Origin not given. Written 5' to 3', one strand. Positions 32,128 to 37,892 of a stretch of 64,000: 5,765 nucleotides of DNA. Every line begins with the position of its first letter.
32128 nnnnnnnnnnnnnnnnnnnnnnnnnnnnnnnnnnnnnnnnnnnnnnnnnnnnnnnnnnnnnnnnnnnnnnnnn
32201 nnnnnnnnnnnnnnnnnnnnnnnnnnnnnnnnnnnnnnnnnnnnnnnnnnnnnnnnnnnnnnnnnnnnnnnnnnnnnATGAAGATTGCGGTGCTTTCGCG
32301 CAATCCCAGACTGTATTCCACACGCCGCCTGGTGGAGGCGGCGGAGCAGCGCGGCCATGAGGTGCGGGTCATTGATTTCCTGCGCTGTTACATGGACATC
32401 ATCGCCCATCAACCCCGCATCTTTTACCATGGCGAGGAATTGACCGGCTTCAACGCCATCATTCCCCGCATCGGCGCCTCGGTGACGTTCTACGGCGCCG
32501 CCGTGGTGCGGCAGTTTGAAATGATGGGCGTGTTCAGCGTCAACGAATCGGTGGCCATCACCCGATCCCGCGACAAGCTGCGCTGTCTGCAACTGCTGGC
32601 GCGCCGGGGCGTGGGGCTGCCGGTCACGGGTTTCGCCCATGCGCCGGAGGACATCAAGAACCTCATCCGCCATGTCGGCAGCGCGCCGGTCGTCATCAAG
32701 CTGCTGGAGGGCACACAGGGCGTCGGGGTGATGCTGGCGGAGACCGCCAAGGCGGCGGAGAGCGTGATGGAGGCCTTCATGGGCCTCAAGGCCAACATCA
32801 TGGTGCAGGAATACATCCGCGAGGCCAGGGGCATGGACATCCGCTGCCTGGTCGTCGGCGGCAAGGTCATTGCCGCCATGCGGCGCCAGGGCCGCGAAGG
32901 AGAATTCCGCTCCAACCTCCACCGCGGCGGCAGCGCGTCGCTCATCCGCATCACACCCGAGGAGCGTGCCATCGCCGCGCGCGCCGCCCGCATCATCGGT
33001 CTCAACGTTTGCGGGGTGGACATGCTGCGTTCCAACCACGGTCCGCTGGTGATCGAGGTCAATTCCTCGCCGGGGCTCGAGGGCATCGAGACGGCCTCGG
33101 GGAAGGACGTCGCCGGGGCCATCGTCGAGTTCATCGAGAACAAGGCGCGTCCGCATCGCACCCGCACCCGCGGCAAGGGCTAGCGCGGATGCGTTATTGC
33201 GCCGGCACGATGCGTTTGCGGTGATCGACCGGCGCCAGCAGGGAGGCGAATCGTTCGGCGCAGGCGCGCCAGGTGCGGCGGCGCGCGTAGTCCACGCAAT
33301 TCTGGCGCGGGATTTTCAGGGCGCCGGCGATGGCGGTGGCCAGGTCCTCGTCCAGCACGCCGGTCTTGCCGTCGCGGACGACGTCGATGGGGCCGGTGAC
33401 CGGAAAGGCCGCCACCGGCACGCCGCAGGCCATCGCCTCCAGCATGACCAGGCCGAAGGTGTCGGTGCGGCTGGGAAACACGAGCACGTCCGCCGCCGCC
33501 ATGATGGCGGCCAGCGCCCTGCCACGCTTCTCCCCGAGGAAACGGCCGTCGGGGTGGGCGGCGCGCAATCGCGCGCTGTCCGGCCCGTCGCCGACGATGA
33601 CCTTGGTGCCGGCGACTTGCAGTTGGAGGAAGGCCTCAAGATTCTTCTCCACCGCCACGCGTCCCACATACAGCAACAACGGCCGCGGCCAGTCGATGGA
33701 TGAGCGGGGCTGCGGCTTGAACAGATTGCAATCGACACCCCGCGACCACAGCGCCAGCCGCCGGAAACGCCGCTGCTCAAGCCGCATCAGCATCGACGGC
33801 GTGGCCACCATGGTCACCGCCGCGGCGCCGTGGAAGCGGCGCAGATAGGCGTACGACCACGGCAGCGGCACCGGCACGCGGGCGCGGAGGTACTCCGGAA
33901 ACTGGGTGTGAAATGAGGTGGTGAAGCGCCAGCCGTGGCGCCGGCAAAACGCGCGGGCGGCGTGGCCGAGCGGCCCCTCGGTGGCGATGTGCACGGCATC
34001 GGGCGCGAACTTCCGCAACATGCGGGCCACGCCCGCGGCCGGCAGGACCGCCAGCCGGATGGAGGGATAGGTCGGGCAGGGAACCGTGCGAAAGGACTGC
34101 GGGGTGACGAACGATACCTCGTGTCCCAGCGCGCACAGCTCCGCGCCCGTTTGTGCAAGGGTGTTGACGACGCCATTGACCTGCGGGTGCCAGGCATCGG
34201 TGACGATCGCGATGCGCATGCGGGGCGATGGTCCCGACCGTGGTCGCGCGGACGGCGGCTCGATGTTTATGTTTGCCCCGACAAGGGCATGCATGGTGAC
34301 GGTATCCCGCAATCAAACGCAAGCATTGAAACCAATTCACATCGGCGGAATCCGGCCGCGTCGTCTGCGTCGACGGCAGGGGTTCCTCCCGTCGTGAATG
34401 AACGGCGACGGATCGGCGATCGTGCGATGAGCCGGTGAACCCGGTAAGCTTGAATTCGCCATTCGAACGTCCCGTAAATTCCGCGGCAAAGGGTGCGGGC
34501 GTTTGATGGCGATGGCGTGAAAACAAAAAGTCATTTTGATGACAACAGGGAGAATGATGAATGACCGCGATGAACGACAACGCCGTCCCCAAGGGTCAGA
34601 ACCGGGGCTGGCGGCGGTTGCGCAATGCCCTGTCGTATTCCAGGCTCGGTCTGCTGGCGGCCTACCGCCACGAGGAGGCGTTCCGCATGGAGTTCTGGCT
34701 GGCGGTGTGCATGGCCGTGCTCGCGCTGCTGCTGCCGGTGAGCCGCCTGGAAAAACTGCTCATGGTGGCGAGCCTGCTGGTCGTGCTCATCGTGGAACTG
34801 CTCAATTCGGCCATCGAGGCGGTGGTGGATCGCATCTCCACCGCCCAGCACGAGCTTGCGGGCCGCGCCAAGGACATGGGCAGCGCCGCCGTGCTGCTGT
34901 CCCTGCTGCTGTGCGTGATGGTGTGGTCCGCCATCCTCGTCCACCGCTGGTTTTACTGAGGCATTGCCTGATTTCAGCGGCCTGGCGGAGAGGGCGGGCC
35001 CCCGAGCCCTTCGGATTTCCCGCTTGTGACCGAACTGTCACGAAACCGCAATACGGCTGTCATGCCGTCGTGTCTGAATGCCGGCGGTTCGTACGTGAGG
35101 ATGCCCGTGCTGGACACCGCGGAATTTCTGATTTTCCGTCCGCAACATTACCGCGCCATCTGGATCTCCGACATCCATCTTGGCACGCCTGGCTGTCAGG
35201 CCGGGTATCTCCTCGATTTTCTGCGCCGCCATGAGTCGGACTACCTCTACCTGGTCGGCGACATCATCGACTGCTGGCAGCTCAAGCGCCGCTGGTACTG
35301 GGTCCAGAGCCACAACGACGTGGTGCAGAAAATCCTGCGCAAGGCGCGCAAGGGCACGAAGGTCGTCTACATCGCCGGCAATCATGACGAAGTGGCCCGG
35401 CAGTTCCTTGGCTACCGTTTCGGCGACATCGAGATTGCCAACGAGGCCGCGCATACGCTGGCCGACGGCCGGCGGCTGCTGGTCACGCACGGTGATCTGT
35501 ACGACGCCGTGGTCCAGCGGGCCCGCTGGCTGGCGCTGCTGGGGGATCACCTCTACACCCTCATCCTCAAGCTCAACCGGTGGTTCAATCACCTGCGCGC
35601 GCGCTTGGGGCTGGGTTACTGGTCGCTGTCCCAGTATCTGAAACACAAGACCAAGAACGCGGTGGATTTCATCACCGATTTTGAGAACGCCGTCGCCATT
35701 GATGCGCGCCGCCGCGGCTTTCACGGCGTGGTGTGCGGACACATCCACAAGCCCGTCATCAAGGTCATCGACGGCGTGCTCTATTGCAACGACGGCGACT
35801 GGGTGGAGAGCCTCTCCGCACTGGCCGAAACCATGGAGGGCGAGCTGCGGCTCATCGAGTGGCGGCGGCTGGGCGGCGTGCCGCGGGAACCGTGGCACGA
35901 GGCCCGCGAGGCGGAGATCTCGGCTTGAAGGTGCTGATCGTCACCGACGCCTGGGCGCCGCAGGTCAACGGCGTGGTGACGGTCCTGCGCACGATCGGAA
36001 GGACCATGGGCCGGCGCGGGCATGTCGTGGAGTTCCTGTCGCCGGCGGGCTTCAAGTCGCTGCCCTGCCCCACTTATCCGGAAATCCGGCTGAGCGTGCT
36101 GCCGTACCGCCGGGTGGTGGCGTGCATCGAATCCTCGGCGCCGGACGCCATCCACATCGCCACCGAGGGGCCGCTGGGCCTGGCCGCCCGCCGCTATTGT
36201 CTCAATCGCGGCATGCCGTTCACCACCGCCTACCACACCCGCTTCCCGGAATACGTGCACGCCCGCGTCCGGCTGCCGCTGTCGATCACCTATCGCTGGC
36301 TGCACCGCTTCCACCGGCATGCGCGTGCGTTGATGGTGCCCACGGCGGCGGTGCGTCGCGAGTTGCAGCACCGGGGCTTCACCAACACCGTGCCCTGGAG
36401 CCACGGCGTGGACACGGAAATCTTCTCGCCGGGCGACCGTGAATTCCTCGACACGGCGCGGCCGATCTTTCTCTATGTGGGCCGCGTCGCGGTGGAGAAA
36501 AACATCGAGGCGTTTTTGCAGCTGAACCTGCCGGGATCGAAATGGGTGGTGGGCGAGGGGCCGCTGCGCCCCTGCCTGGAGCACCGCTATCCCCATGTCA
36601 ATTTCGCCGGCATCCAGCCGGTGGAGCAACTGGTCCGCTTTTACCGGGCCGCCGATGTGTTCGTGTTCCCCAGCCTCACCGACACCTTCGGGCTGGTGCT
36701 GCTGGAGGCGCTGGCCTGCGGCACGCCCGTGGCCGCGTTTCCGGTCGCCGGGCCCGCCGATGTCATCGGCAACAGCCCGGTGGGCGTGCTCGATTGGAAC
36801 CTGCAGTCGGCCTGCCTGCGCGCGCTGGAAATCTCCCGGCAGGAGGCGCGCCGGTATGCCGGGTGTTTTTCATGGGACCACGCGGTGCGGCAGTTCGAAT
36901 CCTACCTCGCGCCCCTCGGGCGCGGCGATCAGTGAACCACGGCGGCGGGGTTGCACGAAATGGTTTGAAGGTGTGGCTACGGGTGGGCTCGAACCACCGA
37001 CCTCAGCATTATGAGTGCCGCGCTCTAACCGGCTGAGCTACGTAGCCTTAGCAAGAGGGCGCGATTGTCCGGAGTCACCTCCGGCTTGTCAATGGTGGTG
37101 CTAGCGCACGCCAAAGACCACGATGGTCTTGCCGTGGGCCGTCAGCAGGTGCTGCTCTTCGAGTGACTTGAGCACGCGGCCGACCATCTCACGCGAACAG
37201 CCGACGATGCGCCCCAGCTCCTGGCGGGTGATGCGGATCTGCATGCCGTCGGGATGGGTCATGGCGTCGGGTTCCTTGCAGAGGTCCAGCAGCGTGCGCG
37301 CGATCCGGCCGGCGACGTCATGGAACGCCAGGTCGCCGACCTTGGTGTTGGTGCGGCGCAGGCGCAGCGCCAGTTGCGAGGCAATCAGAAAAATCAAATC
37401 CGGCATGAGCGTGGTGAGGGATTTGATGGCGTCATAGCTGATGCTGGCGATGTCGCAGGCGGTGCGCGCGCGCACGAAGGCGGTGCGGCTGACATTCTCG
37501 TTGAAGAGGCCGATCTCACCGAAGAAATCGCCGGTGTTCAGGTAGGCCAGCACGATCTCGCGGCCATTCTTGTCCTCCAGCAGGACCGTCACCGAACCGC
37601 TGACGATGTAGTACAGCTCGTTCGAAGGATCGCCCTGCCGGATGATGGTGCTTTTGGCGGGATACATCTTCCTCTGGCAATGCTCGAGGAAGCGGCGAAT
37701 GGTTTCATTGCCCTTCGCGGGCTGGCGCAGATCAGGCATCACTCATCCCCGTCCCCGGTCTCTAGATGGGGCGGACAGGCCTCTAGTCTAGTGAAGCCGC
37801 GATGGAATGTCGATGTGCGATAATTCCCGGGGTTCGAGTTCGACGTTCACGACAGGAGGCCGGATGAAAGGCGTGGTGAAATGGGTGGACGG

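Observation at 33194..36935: Candidate phosphate-stress membrane-lipid remodelling locus: two inverted SQD2/Agt-like GT4 paralogs flanking dgkA and a PlcP/LpxH-like metallophosphoesterase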

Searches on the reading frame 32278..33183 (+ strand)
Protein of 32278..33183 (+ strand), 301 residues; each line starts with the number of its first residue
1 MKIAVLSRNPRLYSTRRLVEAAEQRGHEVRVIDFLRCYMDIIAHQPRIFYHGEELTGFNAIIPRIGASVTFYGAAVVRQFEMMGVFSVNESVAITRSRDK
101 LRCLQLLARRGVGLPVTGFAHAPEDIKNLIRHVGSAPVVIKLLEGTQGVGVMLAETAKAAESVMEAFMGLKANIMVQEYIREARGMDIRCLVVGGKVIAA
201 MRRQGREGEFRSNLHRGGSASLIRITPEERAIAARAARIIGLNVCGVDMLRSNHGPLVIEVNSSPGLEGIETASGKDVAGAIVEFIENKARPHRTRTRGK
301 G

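Call 32: search_protein_families(library=pfam, proteins=[window:32278-33183:+], max_evalue=0.001)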
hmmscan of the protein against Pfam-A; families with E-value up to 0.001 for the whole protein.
window:32278-33183:+ (301 aa): 6 families
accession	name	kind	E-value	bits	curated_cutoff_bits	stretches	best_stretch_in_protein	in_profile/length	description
PF08443.16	RimK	-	6.1e-69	231.9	21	1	98-286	2-188/188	RimK-like ATP-grasp domain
PF18030.7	Rimk_N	-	8.2e-46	154.7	26.4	1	1-94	1-94/94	RimK PreATP-grasp domain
PF02955.21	GSH-S_ATP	-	1.5e-19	70.5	23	1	115-270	13-170/175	Prokaryotic glutathione synthetase, ATP-grasp domain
PF14397.11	ATPgrasp_ST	-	7.9e-11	42.1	31.4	2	89-223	11-176/278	Sugar-transfer associated ATP-grasp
PF02655.19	ATP-grasp_3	-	3.6e-08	34.1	23.2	1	99-263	3-155/160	ATP-grasp domain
PF14398.11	ATPgrasp_YheCD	-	0.00092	19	26.8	0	158-223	93-166/255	YheC/D like ATP-grasp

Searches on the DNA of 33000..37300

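Call 45: search_rna_families(source=window, start=33000, end=37300, threshold=evalue, max_evalue=1)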
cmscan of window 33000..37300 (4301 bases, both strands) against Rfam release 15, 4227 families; matches with E-value up to 1: 2.
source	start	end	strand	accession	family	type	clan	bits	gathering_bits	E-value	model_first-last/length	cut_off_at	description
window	36974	37047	-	RF00005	tRNA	Gene; tRNA;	CL00001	69.5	29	2.9e-14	1-71/71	no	tRNA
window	36973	37047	+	RF04354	Plastid-ycf2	Cis-reg;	-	34.4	65.7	0.00015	1-75/75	no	Plastid-ycf2 5UTR RNA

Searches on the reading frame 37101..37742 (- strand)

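Call 32: search_protein_families(library=pfam, proteins=[window:37101-37742:-], max_evalue=0.001)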
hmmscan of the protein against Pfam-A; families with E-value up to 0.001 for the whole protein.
window:37101-37742:- (213 aa): 3 families
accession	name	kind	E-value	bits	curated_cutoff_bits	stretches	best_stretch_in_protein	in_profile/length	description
PF00027.35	cNMP_binding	-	1.7e-22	79.6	27.5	1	25-109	2-85/89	Cyclic nucleotide-binding domain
PF13545.12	HTH_Crp_2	-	2.9e-12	46.8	27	1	145-208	1-60/70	Crp-like helix-turn-helix domain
PF00325.26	Crp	-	1.1e-10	41.4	21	1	169-199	1-31/32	Bacterial regulatory proteins, crp family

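Call 49: search_protein_families(library=ncbifam, proteins=[window:37101-37742:-], max_evalue=0.01)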
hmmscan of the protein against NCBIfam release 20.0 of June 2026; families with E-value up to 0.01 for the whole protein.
window:37101-37742:- (213 aa): 13 families
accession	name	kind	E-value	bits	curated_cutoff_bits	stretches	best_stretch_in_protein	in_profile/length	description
NF008732.0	PRK11753.1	equivalog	2.7e-99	330.9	266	1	9-213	10-214/214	cAMP-activated global transcriptional regulator CRP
TIGR03697.1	NtcA_cyano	equivalog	1.9e-16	60.4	244.95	1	32-210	3-183/193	global nitrogen regulator NtcA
NF010499.0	PRK13918.1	equivalog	2e-16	60.1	274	1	27-197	17-179/205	CRP/FNR family transcriptional regulator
NF052518.1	TransRegLdrP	equivalog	1.4e-13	51.3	300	1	27-206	4-175/195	transcriptional regulator LdrP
NF041163.2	encap_f2b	equivalog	1.5e-11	44.1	400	1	10-137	83-209/450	family 2B encapsulin nanocompartment shell protein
NF008365.0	PRK11161.1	subfamily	4.6e-11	42.5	228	1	30-209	55-233/250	fumarate/nitrate reduction transcriptional regulator Fnr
NF050806.1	TransRegFixKCaul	equivalog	7e-10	38.5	300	1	22-201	23-195/215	transcriptional regulator FixK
NF006901.0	PRK09392.1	equivalog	9.5e-10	38.2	211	1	13-206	21-208/236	transcriptional activator FtrB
NF053664.1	TransRegPtrACyano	equivalog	2.4e-08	33.5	300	1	41-207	28-187/196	Crp/Fnr family transcriptional regulator PtrA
NF007707.0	PRK10402.1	subfamily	2.6e-08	33.7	180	1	24-130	33-134/226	transcriptional regulator YeiL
TIGR03896.1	cyc_nuc_ocin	subfamily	6e-08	32.4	161.05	1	24-142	10-135/317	bacteriocin-type transport-associated protein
NF058543.1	ActPatMycb56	equivalog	3.9e-05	22.7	460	1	29-96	26-91/317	acetyltransferase Pat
NF045989.1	TransRegFnrLRhodb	equivalog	0.0018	17.5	300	0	25-78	39-92/245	transcriptional regulator FnrL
